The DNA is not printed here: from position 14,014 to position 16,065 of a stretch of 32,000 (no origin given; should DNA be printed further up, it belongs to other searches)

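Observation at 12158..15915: S-box-controlled operon pairs an AcsA-like ligase with a two-component flavin monooxygenase: candidate uncharacterised organosulfur salvage module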

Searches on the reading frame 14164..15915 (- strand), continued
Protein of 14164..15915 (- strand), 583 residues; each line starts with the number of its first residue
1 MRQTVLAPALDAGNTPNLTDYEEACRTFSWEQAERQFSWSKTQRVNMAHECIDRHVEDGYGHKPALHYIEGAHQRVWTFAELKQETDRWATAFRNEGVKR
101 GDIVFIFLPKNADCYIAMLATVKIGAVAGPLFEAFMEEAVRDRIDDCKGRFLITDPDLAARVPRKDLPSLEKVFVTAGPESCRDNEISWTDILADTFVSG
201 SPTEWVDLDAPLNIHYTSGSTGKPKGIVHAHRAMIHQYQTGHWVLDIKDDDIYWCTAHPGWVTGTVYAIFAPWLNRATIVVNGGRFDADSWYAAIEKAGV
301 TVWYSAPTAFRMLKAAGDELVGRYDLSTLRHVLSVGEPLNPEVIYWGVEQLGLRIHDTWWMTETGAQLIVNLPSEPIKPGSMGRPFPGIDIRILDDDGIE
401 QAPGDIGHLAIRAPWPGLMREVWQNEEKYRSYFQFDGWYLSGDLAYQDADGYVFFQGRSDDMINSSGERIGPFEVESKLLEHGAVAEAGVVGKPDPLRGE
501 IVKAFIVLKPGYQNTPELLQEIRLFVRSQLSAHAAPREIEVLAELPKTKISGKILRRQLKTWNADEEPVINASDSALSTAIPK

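Call 15: find_related_loci(query=window:14164-15915:-, collection=genome_contigs, flank=10000)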
Query window:14164-15915:- (583 aa) in genome_contigs; peptide patterns used: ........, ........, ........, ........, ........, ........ (x = any residue, [..] = any of these).
600 stretches matched a pattern (row limit reached: there are more); 590 encode a relative of the query (tblastn E <= 1e-3); the best 80 are kept; 80 distinct loci.
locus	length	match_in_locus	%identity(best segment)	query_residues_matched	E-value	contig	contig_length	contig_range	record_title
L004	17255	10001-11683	78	1-561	0e+0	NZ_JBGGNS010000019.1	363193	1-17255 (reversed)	Planococcus sp. SSTMD024 Scaffold_19, whole genome shotgun sequence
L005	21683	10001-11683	74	1-561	0e+0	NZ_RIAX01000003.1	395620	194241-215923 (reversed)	Planococcus salinus strain LCB217 Scaffold3, whole genome shotgun sequence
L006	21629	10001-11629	73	17-560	0e+0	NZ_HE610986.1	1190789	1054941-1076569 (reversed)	Bacillus timonensis strain MM10403188, whole genome shotgun sequence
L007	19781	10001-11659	69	4-561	0e+0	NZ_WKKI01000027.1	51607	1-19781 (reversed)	Metabacillus lacus strain KCTC 33946 Contig027, whole genome shotgun sequence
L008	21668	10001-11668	67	2-560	0e+0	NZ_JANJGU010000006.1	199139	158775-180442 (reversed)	Lederbergia panacisoli strain KACC 17503 Scaffold7, whole genome shotgun sequence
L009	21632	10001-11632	68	17-560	0e+0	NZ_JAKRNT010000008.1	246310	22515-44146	Sporosarcina sp. ACRSL NODE_8_length_246310_cov_15.953008_pilon, whole genome shotgun sequence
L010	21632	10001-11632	67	13-560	0e+0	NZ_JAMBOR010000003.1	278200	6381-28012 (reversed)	Fictibacillus phosphorivorans strain AMY 19.1.2 NODE_3_, whole genome shotgun sequence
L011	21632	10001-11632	67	17-560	0e+0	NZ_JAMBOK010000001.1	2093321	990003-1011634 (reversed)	Sporosarcina luteola strain MER 47 NODE_1_, whole genome shotgun sequence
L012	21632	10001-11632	66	17-560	0e+0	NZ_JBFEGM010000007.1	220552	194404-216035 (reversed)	Sporosarcina sp. 179-K 8C2 HS NODE_7_length_220552_cov_309.632267, whole genome shotgun sequence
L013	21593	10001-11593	67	28-560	0e+0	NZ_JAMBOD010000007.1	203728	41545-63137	Fictibacillus nanhaiensis strain MER TA 111 NODE_7_, whole genome shotgun sequence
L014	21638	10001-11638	62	1-560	0e+0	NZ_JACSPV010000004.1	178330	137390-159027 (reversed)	Bacillus norwichensis strain Sa1BUA2 NODE_4_length_178330_cov_35.341172, whole genome shotgun sequence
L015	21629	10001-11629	63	17-571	0e+0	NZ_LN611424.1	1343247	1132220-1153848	Virgibacillus senegalensis strain SK-1, whole genome shotgun sequence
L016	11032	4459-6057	65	17-561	0e+0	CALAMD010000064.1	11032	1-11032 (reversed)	MAG TPA_asm: uncultured Bacillaceae bacterium isolate SRR6713625_bin.20_CONCOCT_v1.1_MAG genome assembly, contig: ERZ794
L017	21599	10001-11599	64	17-560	0e+0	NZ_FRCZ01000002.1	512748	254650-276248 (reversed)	Gracilibacillus kekensis strain CGMCC 1.10681, whole genome shotgun sequence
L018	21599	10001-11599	64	17-560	0e+0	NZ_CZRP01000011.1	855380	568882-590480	Gracilibacillus massiliensis strain Awa-1, whole genome shotgun sequence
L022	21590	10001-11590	63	17-560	0e+0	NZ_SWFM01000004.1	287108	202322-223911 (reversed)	Pseudalkalibacillus hwajinpoensis strain Y2 NODE_4_length_287108_cov_15.521177, whole genome shotgun sequence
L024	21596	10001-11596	61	17-560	0e+0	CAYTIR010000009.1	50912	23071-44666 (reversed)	MAG TPA_asm: uncultured Staphylococcaceae bacterium isolate SRP187154_co1_313 genome assembly, contig: NODE_504_length_5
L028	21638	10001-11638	60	2-560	0e+0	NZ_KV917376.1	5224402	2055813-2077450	Evansella clarkii strain DSM 8720 Scaffold1, whole genome shotgun sequence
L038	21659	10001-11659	57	15-566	0e+0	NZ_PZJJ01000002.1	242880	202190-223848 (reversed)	Alkalicoccus saliphilus strain 6AG scaffold2, whole genome shotgun sequence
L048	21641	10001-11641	57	17-565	0e+0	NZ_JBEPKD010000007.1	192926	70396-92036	Halalkalibacter oceani strain DSM 100579 Ga0480542_07, whole genome shotgun sequence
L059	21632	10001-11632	57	17-565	0e+0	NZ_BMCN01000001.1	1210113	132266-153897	Jeotgalicoccus aerolatus strain CCM 7679 sequence01, whole genome shotgun sequence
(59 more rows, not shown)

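Call 40: find_encoding_contigs(protein=P0011, flank=8000, max_places=1)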
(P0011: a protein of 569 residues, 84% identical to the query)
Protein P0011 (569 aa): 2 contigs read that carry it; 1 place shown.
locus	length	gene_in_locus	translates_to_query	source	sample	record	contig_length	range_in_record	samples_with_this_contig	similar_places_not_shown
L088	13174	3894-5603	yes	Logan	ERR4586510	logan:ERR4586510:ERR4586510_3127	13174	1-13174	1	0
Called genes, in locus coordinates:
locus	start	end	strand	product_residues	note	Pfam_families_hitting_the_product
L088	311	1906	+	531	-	PF00501:AMP-binding, PF13193:AMP-binding_C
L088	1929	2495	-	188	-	PF09335:VTT_dom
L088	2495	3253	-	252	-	PF07883:Cupin_2, PF12833:HTH_18, PF00165:HTH_AraC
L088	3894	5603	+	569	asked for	PF00501:AMP-binding, PF13193:AMP-binding_C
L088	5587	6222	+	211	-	PF02525:Flavodoxin_2, PF03358:FMN_red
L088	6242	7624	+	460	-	PF00296:Bac_luciferase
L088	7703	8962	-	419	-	PF04143:Sulf_transp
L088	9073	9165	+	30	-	-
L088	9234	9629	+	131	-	PF00903:Glyoxalase (faint)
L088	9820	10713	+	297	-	PF00892:EamA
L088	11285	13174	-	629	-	?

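Call 41: find_encoding_contigs(protein=P0007, flank=8000, max_places=1)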
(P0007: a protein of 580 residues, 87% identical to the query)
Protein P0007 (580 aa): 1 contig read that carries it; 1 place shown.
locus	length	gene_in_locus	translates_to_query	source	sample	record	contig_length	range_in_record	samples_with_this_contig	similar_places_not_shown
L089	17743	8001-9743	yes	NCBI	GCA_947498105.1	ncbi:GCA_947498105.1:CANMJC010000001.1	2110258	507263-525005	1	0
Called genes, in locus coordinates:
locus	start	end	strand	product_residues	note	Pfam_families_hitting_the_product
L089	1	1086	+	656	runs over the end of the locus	PF02518:HATPase_c, PF00204:DNA_gyraseB, PF01751:Toprim, PF00986:DNA_gyraseB_C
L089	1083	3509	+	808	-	PF00521:DNA_topoisoIV, PF03989:DNA_gyraseA_C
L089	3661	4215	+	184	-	PF13302:Acetyltransf_3, PF00583:Acetyltransf_1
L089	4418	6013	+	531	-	PF00501:AMP-binding, PF13193:AMP-binding_C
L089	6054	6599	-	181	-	PF09335:VTT_dom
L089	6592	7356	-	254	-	PF00165:HTH_AraC, PF12833:HTH_18, PF00165:HTH_AraC (weak)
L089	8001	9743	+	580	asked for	PF00501:AMP-binding, PF13193:AMP-binding_C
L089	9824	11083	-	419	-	PF04143:Sulf_transp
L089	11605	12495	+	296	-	PF00892:EamA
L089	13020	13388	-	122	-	PF01638:HxlR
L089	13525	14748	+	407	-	PF00083:Sugar_tr, PF07690:MFS_1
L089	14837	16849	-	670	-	PF03109:ABC1, PF00069:Pkinase (faint), PF01636:APH (faint)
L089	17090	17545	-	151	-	PF10604:Polyketide_cyc2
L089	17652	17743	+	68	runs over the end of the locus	-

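Call 44: search_protein_families(library=ncbifam, proteins=[L001:3573-5372:+, L001:5397-6389:+, L001:6411-7238:+, L001:7251-7979:+, L001:9752-10948:+], max_evalue=1e-10)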
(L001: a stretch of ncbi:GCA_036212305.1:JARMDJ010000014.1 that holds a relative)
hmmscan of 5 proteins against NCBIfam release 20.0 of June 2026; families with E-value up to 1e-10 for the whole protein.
L001:3573-5372:+ (599 aa): 42 families (the best 25 are shown)
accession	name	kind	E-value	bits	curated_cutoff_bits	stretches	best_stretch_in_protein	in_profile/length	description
NF006096.0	PRK08248.1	equivalog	8.6e-210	696.8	726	1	6-427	5-427/431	homocysteine synthase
TIGR01326.1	OAH_OAS_sulfhy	subfamily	4.2e-199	661.5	495.1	1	11-425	3-417/418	O-acetylhomoserine aminocarboxypropyltransferase/cysteine synthase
NF005872.0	PRK07812.1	equivalog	4.6e-189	628.4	703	1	6-428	13-435/439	bifunctional o-acetylhomoserine/o-acetylserine sulfhydrylase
NF006004.0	PRK08134.1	equivalog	1.3e-178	594.1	636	1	8-428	7-428/433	O-acetylhomoserine aminocarboxypropyltransferase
NF004650.0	PRK05994.1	equivalog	1.9e-167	557.5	667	1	11-426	9-425/427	O-acetylhomoserine aminocarboxypropyltransferase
NF004757.0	PRK06084.1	equivalog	8.6e-167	555.3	790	1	11-426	4-421/425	bifunctional O-acetylhomoserine aminocarboxypropyltransferase/cysteine synthase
NF004125.0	PRK05613.1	equivalog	8.1e-143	476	765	1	6-426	10-435/437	O-acetylhomoserine/O-acetylserine sulfhydrylase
NF005215.0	PRK06702.1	equivalog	1e-132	443.2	709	1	8-425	5-422/432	bifunctional O-acetylhomoserine aminocarboxypropyltransferase/cysteine synthase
NF006003.0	PRK08133.1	equivalog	4.1e-119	397.8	522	2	5-226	7-227/396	O-succinylhomoserine sulfhydrylase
TIGR01328.1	met_gam_lyase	equivalog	4e-118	394.7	549.7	2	11-225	5-219/391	methionine gamma-lyase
NF004876.0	PRK06234.1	subfamily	9.8e-118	393.6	666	2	13-227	12-228/400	methionine gamma-lyase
TIGR01325.1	O_suc_HS_sulf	equivalog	2.8e-115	385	510.05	2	12-227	2-216/380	O-succinylhomoserine sulfhydrylase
NF005695.0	PRK07503.1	equivalog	6.3e-114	380.8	666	2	12-226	12-226/403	methionine gamma-lyase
NF005696.0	PRK07504.1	equivalog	3.9e-103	345.3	675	2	2-227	3-227/397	O-succinylhomoserine sulfhydrylase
NF005263.0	PRK06767.1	equivalog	3.3e-102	342.4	617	2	10-225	6-221/392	methionine gamma-lyase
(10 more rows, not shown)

L001:5397-6389:+ (330 aa): 6 families
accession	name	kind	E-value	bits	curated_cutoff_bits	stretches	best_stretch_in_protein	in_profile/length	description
TIGR01728.1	SsuA_fam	subfamily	2e-70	237.3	163.5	1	39-318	1-286/290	aliphatic sulfonate ABC transporter substrate-binding protein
NF008588.0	PRK11553.1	subfamily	2.1e-32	112.4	299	1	31-279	21-269/319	aliphatic sulfonate ABC transporter substrate-binding protein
TIGR01729.1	taurine_ABC_bnd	equivalog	2.5e-16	60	304.25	1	81-255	40-218/300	taurine ABC transporter substrate-binding protein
NF040735.1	SBP_SaoX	equivalog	4.9e-14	52.2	300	1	66-274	30-242/330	ABC transporter substrate-binding subunit SaoX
TIGR02122.1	TRAP_TAXI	subfamily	4.6e-13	48.7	84.35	1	3-191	3-194/320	TAXI family TRAP transporter solute-binding subunit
NF008553.0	PRK11480.1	equivalog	9.4e-12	44.7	490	1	54-256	36-241/320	taurine ABC transporter substrate-binding protein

L001:6411-7238:+ (275 aa): 5 families
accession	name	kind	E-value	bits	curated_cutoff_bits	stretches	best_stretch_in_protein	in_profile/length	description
NF008470.0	PRK11365.1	equivalog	2.4e-54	184.5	347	1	31-271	15-255/263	aliphatic sulfonate ABC transporter permease SsuC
NF040733.1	ABC_perm_U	equivalog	1.4e-50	172.1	295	1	26-269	7-249/251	ABC transporter permease subunit SaoP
NF007545.0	PRK10160.1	equivalog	7.5e-46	156.8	342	1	16-269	13-271/275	taurine ABC transporter permease TauC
TIGR01183.1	ntrB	equivalog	1.2e-29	103.5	209.05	1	69-257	10-198/202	nitrate ABC transporter permease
NF008196.0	PRK10952.1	equivalog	3e-11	42.7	439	1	62-259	131-330/356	glycine betaine/L-proline ABC transporter permease ProW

L001:7251-7979:+ (242 aa): 177 families (the best 25 are shown)
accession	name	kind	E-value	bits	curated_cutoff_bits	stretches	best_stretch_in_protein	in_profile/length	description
NF008420.0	PRK11247.1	equivalog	8.1e-69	231.6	395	1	2-233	13-241/257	aliphatic sulfonates ABC transporter ATP-binding protein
NF008421.0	PRK11248.1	equivalog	5.6e-62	209.5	357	1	1-220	1-225/255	taurine ABC transporter ATP-binding subunit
NF040729.1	ABC_ATP_SaoA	equivalog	5.1e-61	206.2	360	1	2-236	2-245/248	ABC transporter ATP-binding protein SaoA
TIGR03265.1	PhnT2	equivalog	7.1e-61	206.4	457.7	1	2-198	5-209/353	putative 2-aminoethylphosphonate ABC transporter ATP-binding protein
TIGR01184.1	ntrCD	subfamily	6.8e-59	199.2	291.8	1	19-219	2-211/230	nitrate ABC transporter ATP-binding protein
TIGR01186.1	proV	subfamily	1.3e-57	195.6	326.6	1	14-199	5-205/363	betaine/proline/choline family ABC transporter ATP-binding protein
NF043075.1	MMSYN1_0197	equivalog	9.8e-56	189.1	550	1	2-198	3-207/341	spermidine/putrescine ABC transporter ATP-binding protein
TIGR00968.1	3a0106s01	subfamily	4.3e-54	183.5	342.75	1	3-198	2-205/237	sulfate ABC transporter ATP-binding protein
NF006987.0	PRK09452.1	equivalog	1.3e-53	182.1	482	1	2-199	18-223/378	spermidine/putrescine ABC transporter ATP-binding protein PotA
NF040933.2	ABC_arch_GlcV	equivalog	1.1e-52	179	450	1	3-198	4-216/357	glucose ABC transporter ATP-binding protein GlcV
TIGR03415.1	ABC_choXWV_ATP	equivalog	1.5e-51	175.6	483.75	1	16-199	38-240/382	choline ABC transporter ATP-binding protein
NF008653.0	PRK11650.1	subfamily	1.3e-50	172.5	432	1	2-199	4-210/357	sn-glycerol-3-phosphate ABC transporter ATP-binding protein UgpC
TIGR03258.1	PhnT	equivalog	7.8e-50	169.9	499.15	1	13-199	19-215/359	2-aminoethylphosphonate ABC transport system ATP-binding subunit PhnT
NF008513.0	PRK11432.1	equivalog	1.2e-48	165.8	496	1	3-198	8-211/351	ferric ABC transporter ATP-binding protein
TIGR01187.1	potA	subfamily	1.1e-47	162.7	355.6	1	33-206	1-181/325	polyamine ABC transporter ATP-binding protein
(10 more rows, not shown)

L001:9752-10948:+ (398 aa): 7 families
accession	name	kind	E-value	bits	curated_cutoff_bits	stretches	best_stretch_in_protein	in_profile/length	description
NF004976.0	PRK06349.1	subfamily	2.4e-114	382.8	205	1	2-333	4-338/430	homoserine dehydrogenase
NF004912.0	PRK06270.1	equivalog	1.9e-82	277.4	373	1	64-320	85-341/343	homoserine dehydrogenase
NF006235.0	PRK08374.1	equivalog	8e-54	183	451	1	1-315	1-328/336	homoserine dehydrogenase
NF005290.0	PRK06813.1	equivalog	1.1e-39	136.4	286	1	80-319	100-340/346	homoserine dehydrogenase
NF006959.0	PRK09436.1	equivalog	1.5e-34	119.2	726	1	2-318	465-815/819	bifunctional aspartate kinase/homoserine dehydrogenase I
NF005002.0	PRK06392.1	equivalog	6.3e-33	114.1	296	1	2-317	3-326/329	homoserine dehydrogenase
NF007003.0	PRK09466.1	subfamily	3.9e-21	75.2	582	1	4-208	460-681/810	bifunctional aspartate kinase/homoserine dehydrogenase II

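Call 50: search_protein_families(library=pfam, proteins=[L006:11756-12520:+, L007:11661-12779:+, L009:11713-12369:+, L009:13236-14264:+, L011:12535-13803:+, L011:13810-14694:+, L011:14792-16096:+, L014:11689-12393:+, L014:12405-12896:+, L016:6114-6863:+], max_evalue=0.00001)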
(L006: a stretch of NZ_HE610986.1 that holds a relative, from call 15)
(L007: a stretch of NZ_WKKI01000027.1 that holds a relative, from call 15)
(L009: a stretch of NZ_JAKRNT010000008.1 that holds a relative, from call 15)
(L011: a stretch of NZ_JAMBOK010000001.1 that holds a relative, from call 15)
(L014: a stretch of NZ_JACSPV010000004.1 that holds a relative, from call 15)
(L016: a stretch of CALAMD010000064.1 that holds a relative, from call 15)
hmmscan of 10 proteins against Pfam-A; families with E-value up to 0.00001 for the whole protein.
L006:11756-12520:+ (254 aa): 1 family
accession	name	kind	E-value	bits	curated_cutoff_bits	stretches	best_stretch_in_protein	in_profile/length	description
PF05742.17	TANGO2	-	6.4e-77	259.6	22.6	1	4-239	1-256/257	Transport and Golgi organisation 2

L007:11661-12779:+ (372 aa): 1 family
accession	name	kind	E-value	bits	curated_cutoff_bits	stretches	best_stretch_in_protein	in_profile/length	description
PF00561.26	Abhydrolase_1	-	3e-15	57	25.8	1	51-245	1-174/245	alpha/beta hydrolase fold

L009:11713-12369:+ (218 aa): 1 family
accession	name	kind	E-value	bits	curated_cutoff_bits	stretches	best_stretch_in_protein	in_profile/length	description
PF02627.25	CMD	-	8.8e-47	157.5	23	2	133-214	2-83/84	Carboxymuconolactone decarboxylase family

L009:13236-14264:+ (342 aa): 1 family
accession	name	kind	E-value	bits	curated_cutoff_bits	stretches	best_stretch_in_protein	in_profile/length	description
PF00296.26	Bac_luciferase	-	1.3e-28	100.8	27.9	1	8-301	3-310/314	Luciferase-like monooxygenase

L011:12535-13803:+ (422 aa): 1 family
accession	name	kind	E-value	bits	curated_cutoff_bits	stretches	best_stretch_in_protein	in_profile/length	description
PF02518.31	HATPase_c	-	1.6e-18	67.6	26.4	1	312-416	5-109/111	Histidine kinase-, DNA gyrase B-, and HSP90-like ATPase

L011:13810-14694:+ (294 aa): 2 families
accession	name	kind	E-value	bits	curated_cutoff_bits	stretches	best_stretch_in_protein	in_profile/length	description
PF08664.15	YcbB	-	1.6e-38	132.3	27.4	1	153-283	2-136/136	YcbB domain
PF00072.30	Response_reg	-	7.8e-20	71.5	30.2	1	4-113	2-109/111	Response regulator receiver domain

L011:14792-16096:+ (434 aa): 1 family
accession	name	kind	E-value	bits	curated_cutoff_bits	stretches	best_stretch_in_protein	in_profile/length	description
PF00375.23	SDF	-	2.5e-123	412.4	27.9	1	17-412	1-387/387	Sodium:dicarboxylate symporter family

L014:11689-12393:+ (234 aa): 1 family
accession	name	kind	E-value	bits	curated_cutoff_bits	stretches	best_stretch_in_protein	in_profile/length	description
PF00857.26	Isochorismatase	-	1.8e-21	77.4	27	1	51-225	14-175/175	Isochorismatase domain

L014:12405-12896:+ (163 aa): 2 families
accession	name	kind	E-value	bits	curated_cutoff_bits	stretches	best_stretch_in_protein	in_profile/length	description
PF13185.12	GAF_2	-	2.1e-10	41.4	28.6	1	53-157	19-131/136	GAF domain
PF01590.32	GAF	-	2.6e-10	41.4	22.4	1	33-158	11-130/133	GAF domain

L016:6114-6863:+ (249 aa): 1 family
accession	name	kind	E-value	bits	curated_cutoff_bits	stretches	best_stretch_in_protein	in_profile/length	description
PF00857.26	Isochorismatase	-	1.9e-24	87.1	27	1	64-238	14-175/175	Isochorismatase domain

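Call 53: find_homologous_proteins(query=L038:9974-11695:+)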
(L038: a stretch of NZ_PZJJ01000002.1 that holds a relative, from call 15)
Query L038:9974-11695:+ (573 aa): 8000 proteins with E <= 0.001 among 8000 candidates; the best 120 are listed.
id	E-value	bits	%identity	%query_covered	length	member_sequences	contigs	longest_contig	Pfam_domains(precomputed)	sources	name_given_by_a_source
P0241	0.0e+0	1330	99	100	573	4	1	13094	PF00501.35,PF13193.13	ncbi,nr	ncbi:MAG: acetate--CoA ligase [Alkalicoccus sp.]|nr:MAG: acetate--CoA ligase [Alkalicoccus sp.]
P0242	0.0e+0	1204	88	100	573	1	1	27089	PF00501.35,PF13193.13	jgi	jgi:acetyl-CoA synthetase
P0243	0.0e+0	1173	87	100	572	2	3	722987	PF00501.35,PF13193.13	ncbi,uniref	ncbi:acetate--CoA ligase [Bacillus daqingensis]|uniref:acetate--CoA ligase n=1 Tax=Bacillus daqingen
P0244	0.0e+0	1168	85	100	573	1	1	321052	PF00501.35,PF13193.13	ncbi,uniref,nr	ncbi:acetate--CoA ligase [Alkalicoccus urumqiensis]|uniref:acetate--CoA ligase n=1 Tax=Alkalicoccus 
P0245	0.0e+0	1154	85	100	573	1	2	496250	PF00501.35,PF13193.13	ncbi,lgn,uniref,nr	ncbi:acetate--CoA ligase [Alkalicoccus chagannorensis]|uniref:acetate--CoA ligase n=1 Tax=Alkalicocc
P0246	0.0e+0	1147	84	100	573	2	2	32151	PF00501.35,PF13193.13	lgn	-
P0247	0.0e+0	1138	83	100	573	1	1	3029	PF00501.35,PF13193.13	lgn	-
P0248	0.0e+0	1085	79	100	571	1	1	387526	PF00501.35,PF13193.13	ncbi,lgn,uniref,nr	ncbi:acetate--CoA ligase [Salipaludibacillus aurantiacus]|uniref:acetate--CoA ligase n=1 Tax=Salipal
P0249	0.0e+0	1073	78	100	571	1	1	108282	PF00501.35,PF13193.13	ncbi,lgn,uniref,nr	ncbi:acetate--CoA ligase [Salipaludibacillus sp. CUR1]|uniref:acetate--CoA ligase n=1 Tax=Salipaludi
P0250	0.0e+0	1073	78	100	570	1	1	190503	PF00501.35,PF13193.13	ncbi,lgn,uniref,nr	ncbi:acetyl-CoA synthetase [Evansella vedderi]|uniref:acetate--CoA ligase n=1 Tax=Evansella vedderi 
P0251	0.0e+0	1071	79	100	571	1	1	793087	PF00501.35,PF13193.13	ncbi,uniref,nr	ncbi:acetate--CoA ligase [Salipaludibacillus daqingensis]|uniref:acetate--CoA ligase n=1 Tax=Salipal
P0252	0.0e+0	1070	78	100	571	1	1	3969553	PF00501.35,PF13193.13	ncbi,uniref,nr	ncbi:acetate--CoA ligase [Paenalkalicoccus suaedae]|uniref:acetate--CoA ligase n=1 Tax=Paenalkalicoc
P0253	0.0e+0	1068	78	100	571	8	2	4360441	PF00501.35,PF13193.13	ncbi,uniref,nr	ncbi:acetate--CoA ligase [Salipaludibacillus agaradhaerens]|uniref:acetate--CoA ligase n=1 Tax=Salip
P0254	0.0e+0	1066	77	100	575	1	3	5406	PF00501.35,PF13193.13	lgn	-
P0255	0.0e+0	1059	77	100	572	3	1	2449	PF00501.35,PF13193.13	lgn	-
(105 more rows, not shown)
